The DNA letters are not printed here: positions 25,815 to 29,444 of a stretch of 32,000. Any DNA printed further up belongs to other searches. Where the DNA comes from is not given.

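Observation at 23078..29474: Candidate c-di-GMP-gated secreted cysteine protease module with three uncharacterised partner genes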

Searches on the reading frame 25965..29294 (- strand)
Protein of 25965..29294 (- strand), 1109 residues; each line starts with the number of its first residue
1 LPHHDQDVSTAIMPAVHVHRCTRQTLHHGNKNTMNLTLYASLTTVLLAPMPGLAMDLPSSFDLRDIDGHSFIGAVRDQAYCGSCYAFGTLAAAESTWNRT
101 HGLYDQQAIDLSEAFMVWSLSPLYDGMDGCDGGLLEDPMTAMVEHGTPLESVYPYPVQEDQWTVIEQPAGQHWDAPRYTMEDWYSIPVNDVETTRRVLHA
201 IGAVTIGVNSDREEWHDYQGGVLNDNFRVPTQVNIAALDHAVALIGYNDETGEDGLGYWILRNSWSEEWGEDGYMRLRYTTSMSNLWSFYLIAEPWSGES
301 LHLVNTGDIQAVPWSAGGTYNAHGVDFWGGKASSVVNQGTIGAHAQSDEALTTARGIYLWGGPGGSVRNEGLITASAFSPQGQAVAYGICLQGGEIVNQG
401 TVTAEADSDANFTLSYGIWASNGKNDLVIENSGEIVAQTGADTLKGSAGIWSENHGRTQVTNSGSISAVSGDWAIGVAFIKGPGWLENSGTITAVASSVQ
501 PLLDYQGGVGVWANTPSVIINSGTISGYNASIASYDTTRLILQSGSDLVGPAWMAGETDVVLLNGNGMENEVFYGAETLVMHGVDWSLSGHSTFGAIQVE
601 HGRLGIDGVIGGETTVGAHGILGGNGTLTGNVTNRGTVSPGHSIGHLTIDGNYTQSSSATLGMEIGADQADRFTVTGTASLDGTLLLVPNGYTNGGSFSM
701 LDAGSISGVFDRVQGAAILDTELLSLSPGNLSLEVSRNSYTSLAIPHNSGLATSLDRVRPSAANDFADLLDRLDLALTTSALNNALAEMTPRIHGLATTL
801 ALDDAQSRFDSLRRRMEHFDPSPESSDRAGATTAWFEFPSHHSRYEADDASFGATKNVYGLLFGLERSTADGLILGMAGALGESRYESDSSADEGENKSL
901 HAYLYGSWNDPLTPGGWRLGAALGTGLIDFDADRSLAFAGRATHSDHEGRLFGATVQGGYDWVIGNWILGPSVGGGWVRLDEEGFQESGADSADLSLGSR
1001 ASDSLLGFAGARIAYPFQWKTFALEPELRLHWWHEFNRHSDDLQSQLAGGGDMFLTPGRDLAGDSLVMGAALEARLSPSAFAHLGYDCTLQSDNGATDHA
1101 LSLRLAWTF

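Call 3: search_protein_families(library=pfam, proteins=[window:25965-29294:-], max_evalue=0.01)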
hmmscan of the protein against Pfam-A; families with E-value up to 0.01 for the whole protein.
window:25965-29294:- (1109 aa): 2 families
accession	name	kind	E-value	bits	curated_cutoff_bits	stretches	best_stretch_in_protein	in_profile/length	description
PF03797.25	Autotransporter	-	2.8e-47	162.1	26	1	835-1087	2-255/255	Autotransporter beta-domain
PF00112.29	Peptidase_C1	-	2.6e-39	136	20.7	1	57-282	1-207/220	Papain family cysteine protease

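Call 4: search_protein_families(library=ncbifam, proteins=[window:25965-29294:-], max_evalue=0.01)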
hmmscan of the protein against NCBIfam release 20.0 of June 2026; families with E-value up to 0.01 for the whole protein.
window:25965-29294:- (1109 aa): 1 family
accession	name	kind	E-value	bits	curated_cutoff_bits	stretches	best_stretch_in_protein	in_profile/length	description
NF051851.1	AtpSerPepEprS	equivalog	8.3e-31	106.8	1700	1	583-1109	456-988/988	autotransporter serine peptidase EprS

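Call 9: find_homologous_proteins(query=window:25965-29195:-, max_evalue=1e-10)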
Query window:25965-29195:- (1076 aa): 153 proteins with E <= 1e-10 among 8000 candidates; the best 120 are listed.
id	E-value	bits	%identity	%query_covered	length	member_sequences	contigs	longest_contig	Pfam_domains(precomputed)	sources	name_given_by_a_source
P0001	0.0e+0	2239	91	100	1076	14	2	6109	PF00112.30,PF03797.26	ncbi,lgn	ncbi:autotransporter domain-containing protein [Desulfobulbus propionicus]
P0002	0.0e+0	1328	58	99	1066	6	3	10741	PF00112.30,PF03797.26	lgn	-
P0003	0.0e+0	1327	57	97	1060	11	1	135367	PF00112.30,PF03797.26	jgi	-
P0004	0.0e+0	1293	57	99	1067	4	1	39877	PF00112.30,PF27417.1,PF03797.26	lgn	-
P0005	0.0e+0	1234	54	100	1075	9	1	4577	PF00112.30,PF03797.26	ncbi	-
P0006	0.0e+0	1234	53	99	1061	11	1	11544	PF00112.30,PF03797.26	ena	-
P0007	0.0e+0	1223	53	100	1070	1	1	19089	PF00112.30,PF03797.26,PF03051.22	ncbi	-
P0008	0.0e+0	1215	53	98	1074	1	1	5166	PF00112.30,PF03797.26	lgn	-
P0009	0.0e+0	1202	55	98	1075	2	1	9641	PF00112.30,PF03797.26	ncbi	ncbi:MAG: autotransporter domain-containing protein [Phycisphaerales bacterium]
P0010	0.0e+0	1192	53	100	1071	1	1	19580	PF00112.30,PF03797.26,PF03051.22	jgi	-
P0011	0.0e+0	1191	54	100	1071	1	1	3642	PF00112.30,PF03797.26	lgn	-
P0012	0.0e+0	1188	54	98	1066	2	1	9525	PF00112.30,PF03797.26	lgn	-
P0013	0.0e+0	1177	53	98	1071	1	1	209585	PF00112.30,PF03797.26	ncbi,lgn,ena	-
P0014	0.0e+0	1170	53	98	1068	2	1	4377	PF00112.30,PF03797.26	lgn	-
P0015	0.0e+0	1170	54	100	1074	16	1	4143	PF00112.30,PF03797.26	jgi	-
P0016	0.0e+0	1169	54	98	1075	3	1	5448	PF00112.30,PF03797.26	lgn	-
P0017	0.0e+0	1156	45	99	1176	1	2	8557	PF00112.30,PF03797.26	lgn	-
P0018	0.0e+0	1147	51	99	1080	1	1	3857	PF00112.30,PF03797.26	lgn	-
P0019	0.0e+0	1140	53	100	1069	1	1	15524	PF00112.30,PF03797.26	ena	-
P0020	0.0e+0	1133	47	100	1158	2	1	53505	PF00112.30,PF03797.26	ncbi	-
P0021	0.0e+0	1133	51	98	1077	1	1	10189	PF00112.30,PF03797.26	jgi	-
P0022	0.0e+0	1106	50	100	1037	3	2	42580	PF00112.30,PF03797.26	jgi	jgi:uncharacterized protein with beta-barrel porin domain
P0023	0.0e+0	1099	50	100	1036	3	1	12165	PF00112.30,PF03797.26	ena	-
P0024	0.0e+0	1095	51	98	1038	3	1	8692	PF00112.30,PF03797.26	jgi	-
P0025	0.0e+0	1095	50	99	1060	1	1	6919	PF00112.30,PF03797.26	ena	-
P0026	0.0e+0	1093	51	98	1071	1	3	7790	PF00112.30,PF03797.26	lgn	-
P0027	0.0e+0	1092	51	98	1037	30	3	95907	PF00112.30,PF03797.26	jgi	jgi:uncharacterized protein with beta-barrel porin domain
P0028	0.0e+0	1088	51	100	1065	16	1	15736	PF00112.30,PF03797.26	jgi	jgi:uncharacterized protein with beta-barrel porin domain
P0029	0.0e+0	1085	51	98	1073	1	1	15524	PF00112.30,PF03797.26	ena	-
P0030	0.0e+0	1075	50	100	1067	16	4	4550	PF00112.30,PF03797.26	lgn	-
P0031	0.0e+0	1048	49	98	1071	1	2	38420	PF00112.30,PF03797.26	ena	-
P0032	0.0e+0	1046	49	99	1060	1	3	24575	PF00112.30,PF27417.1,PF03797.26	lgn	-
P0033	1.4e-259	882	59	69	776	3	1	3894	PF00112.30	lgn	-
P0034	1.7e-259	882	42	99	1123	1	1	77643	PF00112.30,PF03797.26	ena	-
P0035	1.5e-258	879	43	99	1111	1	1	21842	PF00112.30,PF27417.1,PF03797.26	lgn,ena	-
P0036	1.3e-255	869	42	99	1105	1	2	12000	PF00112.30,PF03797.26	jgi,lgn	-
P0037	1.3e-254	866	42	99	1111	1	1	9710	PF00112.30,PF03797.26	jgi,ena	-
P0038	4.3e-253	861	42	99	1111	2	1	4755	PF00112.30,PF03797.26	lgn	-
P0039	4.3e-253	861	42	99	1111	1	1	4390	PF00112.30,PF03797.26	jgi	jgi:uncharacterized protein with beta-barrel porin domain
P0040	1.5e-251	856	39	99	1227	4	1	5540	PF00112.30,PF27417.1,PF03797.26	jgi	jgi:uncharacterized protein with beta-barrel porin domain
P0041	5.0e-250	851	41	99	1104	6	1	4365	PF00112.30,PF27417.1,PF03797.26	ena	-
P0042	8.5e-247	840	41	99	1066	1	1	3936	PF00112.30,PF03797.26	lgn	-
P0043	4.0e-243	828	40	99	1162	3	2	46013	PF00112.30,PF27417.1,PF03797.26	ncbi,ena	-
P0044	7.6e-243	827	41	100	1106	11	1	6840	PF00112.30,PF27417.1,PF03797.26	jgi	-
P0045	1.2e-237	810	39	98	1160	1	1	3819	PF00112.30,PF27417.1,PF03797.26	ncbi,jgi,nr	ncbi:MAG: autotransporter domain-containing protein [Deltaproteobacteria bacterium]|nr:autotransport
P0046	5.4e-237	808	40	99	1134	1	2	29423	PF00112.30,PF03797.26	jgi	jgi:uncharacterized protein with beta-barrel porin domain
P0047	2.1e-190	653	37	100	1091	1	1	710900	PF00112.30,PF03797.26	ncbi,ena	-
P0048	2.1e-181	624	37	99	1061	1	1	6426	PF00112.30,PF03797.26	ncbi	-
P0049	9.9e-179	615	36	99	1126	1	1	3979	PF00112.30,PF03797.26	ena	-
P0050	2.2e-176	607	36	97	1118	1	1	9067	PF00112.30,PF03797.26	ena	-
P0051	2.7e-172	593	35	100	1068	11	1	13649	PF00112.30,PF03797.26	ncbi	-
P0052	1.1e-168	581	33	100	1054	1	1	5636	PF00112.30,PF03797.26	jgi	jgi:C1A family cysteine protease/uncharacterized protein YhjY with autotransporter beta-barrel domai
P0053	1.6e-165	571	35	98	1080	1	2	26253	PF00112.30,PF03797.26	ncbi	ncbi:MAG: autotransporter domain-containing protein [Desulfonatronovibrionaceae bacterium]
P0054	1.3e-163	565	33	99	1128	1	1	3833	PF00112.30,PF03797.26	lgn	-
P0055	3.0e-163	563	34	98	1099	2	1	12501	PF00112.30,PF03797.26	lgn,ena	-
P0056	1.6e-162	561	33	99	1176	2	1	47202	PF00112.30,PF03797.26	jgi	-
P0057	4.1e-162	560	34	98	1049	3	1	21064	PF00112.30,PF03797.26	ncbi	ncbi:MAG: autotransporter domain-containing protein [Thermodesulfobacteriota bacterium]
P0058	1.1e-161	558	34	98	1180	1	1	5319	PF00112.30,PF03797.26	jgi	jgi:uncharacterized protein with beta-barrel porin domain/C1A family cysteine protease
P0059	2.0e-161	557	34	98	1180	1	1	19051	PF00112.30,PF03797.26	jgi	jgi:uncharacterized protein with beta-barrel porin domain/C1A family cysteine protease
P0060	3.0e-161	557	34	98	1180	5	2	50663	PF00112.30,PF03797.26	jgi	jgi:uncharacterized protein with beta-barrel porin domain/C1A family cysteine protease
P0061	1.9e-159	551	33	99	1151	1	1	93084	PF00112.30,PF03797.26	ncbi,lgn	-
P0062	2.1e-148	514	32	98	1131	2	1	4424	PF00112.30,PF03797.26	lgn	-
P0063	3.9e-148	513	31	99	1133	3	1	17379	PF00112.30,PF03797.26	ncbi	-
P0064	1.2e-147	512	32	98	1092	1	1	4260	PF00112.30,PF03797.26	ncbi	ncbi:MAG: autotransporter domain-containing protein [Desulfonatronovibrio sp.]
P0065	3.2e-126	441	32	98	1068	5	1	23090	PF00112.30,PF03797.26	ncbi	-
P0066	2.4e-125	438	28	98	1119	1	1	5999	PF00112.30,PF03797.26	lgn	-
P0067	1.6e-119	419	33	92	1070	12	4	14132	PF00112.30,PF03797.26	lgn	-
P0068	4.7e-119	417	33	99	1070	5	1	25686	PF00112.30,PF03797.26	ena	-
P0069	7.2e-118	413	32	94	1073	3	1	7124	PF00112.30,PF03797.26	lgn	-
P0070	2.1e-117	412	39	44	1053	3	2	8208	PF00112.30,PF03797.26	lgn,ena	-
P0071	3.8e-116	407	30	99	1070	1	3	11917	PF00112.30,PF03797.26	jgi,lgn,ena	jgi:uncharacterized protein YhjY with autotransporter beta-barrel domain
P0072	1.7e-115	405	30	98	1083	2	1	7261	PF00112.30,PF03797.26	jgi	-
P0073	6.8e-113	397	30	98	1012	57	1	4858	PF00112.30,PF03797.26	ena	-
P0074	5.2e-110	387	29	97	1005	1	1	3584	PF00112.30,PF27417.1,PF03797.26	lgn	-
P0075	4.6e-109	384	27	98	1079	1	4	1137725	PF00112.30,PF27417.1,PF03797.26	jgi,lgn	jgi:uncharacterized protein YhjY with autotransporter beta-barrel domain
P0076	2.9e-103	365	29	98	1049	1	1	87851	PF00112.30,PF03797.26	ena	-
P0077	1.1e-91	326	26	97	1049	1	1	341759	PF00112.30,PF27417.1,PF03797.26,PF03051.22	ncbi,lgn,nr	ncbi:MAG: autotransporter domain-containing protein [Opitutales bacterium]|nr:autotransporter domain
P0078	4.2e-89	318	27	96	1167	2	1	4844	PF00112.30,PF27417.1,PF03797.26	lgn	-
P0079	1.0e-45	174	42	22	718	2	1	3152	PF00112.30,PF08308.18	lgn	-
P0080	2.2e-45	173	40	22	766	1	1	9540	PF00112.30,PF00801.27,PF18911.7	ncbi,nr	ncbi:MAG: C1 family peptidase [Thermodesulfobacteriota bacterium]|nr:C1 family peptidase [Thermodesu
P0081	6.0e-45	172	41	22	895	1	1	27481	PF01839.30,PF00112.30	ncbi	-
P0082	2.3e-44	170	38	25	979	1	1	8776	PF00112.30,PF00629.31,PF13517.13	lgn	-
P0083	9.5e-44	168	40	22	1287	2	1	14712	PF19190.7,PF00112.30,PF22544.3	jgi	jgi:C1A family cysteine protease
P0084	3.8e-43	166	38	24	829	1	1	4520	PF01839.30,PF00112.30,PF13517.13,PF03891.21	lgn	-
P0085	5.0e-43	165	39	21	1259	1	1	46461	PF00112.30,PF22544.3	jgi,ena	-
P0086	1.5e-42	164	39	23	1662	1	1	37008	PF00112.30,PF22148.2,PF15780.12,PF00082.28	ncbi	-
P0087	2.4e-42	163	41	23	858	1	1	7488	PF00112.30,PF13529.14,PF17210.10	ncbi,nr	ncbi:MAG: C1 family peptidase [Pseudomonadota bacterium]|nr:C1 family peptidase [Pseudomonadota bact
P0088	2.2e-41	160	38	22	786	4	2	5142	PF00112.30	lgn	-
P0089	3.8e-41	159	36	25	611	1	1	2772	PF00112.30,PF17957.8,PF10342.16,PF14610.13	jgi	jgi:C1A family cysteine protease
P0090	3.8e-40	156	37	24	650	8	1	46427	PF19190.7,PF00112.30,PF04151.22,PF13004.14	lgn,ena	-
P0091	6.3e-40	155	42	20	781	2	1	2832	PF00112.30,PF07610.18,PF22544.3,PF03891.21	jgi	-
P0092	1.4e-38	151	39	22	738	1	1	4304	PF00112.30,PF13517.13,PF03891.21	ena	-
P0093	1.5e-38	151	34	25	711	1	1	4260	PF00112.30,PF04151.22,PF18962.8,PF03891.21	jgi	jgi:putative hemolysin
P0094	1.8e-38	150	37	26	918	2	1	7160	PF00112.30,PF13517.13,PF18998.7,PF03891.21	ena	-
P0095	2.3e-38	150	38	23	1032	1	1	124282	PF00112.30,PF13620.13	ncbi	-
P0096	3.6e-38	149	37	24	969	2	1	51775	PF00112.30,PF20009.5,PF18962.8,PF00041.28,PF03891.21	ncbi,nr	ncbi:MAG: DUF333 domain-containing protein [Bacteroidales bacterium]|nr:DUF333 domain-containing pro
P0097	7.0e-38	148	37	22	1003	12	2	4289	PF00112.30,PF20009.5,PF18962.8,PF00041.28,PF03891.21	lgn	-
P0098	8.9e-37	145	35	23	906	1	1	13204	PF16655.13,PF00112.30,PF25059.2,PF23376.2,PF18962.8,PF00041.28,PF16656.12,PF03891.21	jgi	jgi:C1A family cysteine protease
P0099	1.8e-36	144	37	23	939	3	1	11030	PF00112.30,PF20009.5,PF18962.8,PF16893.12,PF00041.28,PF03891.21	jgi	jgi:chitodextrinase/C1A family cysteine protease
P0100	2.4e-36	143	34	27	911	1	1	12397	PF00112.30,PF25059.2,PF18962.8,PF00041.28,PF03891.21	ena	-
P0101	3.1e-36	143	34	25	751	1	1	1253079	PF00112.30,PF16656.12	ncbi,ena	-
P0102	4.4e-36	142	35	24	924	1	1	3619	PF00112.30,PF20009.5,PF18962.8,PF00041.28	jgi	jgi:C1A family cysteine protease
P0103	5.3e-36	142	35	25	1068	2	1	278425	PF00112.30,PF25059.2,PF20009.5,PF18962.8,PF16893.12,PF00041.28,PF03891.21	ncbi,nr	ncbi:MAG: fibronectin type III domain-containing protein [Bacteroidales bacterium]|nr:fibronectin ty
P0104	8.0e-36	141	39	21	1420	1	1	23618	PF00801.27,PF25059.2,PF25788.3,PF25814.2,PF18911.7,PF03891.21,PF00112.30,PF22352.3,PF20009.5,PF18962.8,PF16893.12,PF00041.28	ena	-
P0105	3.1e-35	140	37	22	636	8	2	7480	PF19190.7,PF00112.30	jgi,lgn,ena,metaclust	metaclust:\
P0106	4.4e-35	139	35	23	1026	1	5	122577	PF00112.30,PF18962.8,PF03891.21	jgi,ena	-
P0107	3.3e-34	136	36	22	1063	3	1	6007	PF00112.30,PF20009.5,PF18962.8,PF16893.12,PF00041.28,PF03891.21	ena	-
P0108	1.6e-33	134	38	21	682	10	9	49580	PF00112.30,PF18962.8,PF03891.21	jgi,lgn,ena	jgi:C1A family cysteine protease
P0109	3.6e-33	133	36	23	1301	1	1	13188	PF00112.30,PF00932.26,PF00041.28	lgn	-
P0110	1.8e-32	130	34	22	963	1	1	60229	PF00112.30,PF20009.5,PF18962.8,PF16893.12,PF00041.28,PF03891.21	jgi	-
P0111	2.3e-32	130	37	21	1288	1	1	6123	PF00112.30,PF00801.27,PF17957.8,PF20009.5,PF18962.8,PF16893.12,PF18370.8,PF00041.28,PF18911.7,PF03891.21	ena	-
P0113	3.8e-29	119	35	23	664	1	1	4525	PF00112.30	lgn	-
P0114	2.1e-27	114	34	23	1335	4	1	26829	PF16655.13,PF00112.30,PF13715.13,PF25059.2,PF13620.13,PF09430.17,PF22904.4,PF17210.10,PF16656.12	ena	-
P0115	1.1e-20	91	34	21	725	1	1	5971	PF00112.30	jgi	-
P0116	9.1e-20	88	34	21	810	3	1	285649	PF00112.30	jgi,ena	-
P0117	1.4e-18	84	27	55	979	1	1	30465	PF03797.26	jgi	jgi:outer membrane autotransporter protein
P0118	3.9e-18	83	29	26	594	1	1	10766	PF00112.30,PF13004.14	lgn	-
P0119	4.2e-18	83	30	21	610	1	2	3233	PF00112.30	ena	-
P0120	7.1e-18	82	34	24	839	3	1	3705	PF00112.30,PF15780.12,PF15976.12,PF23759.2,PF22544.3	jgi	-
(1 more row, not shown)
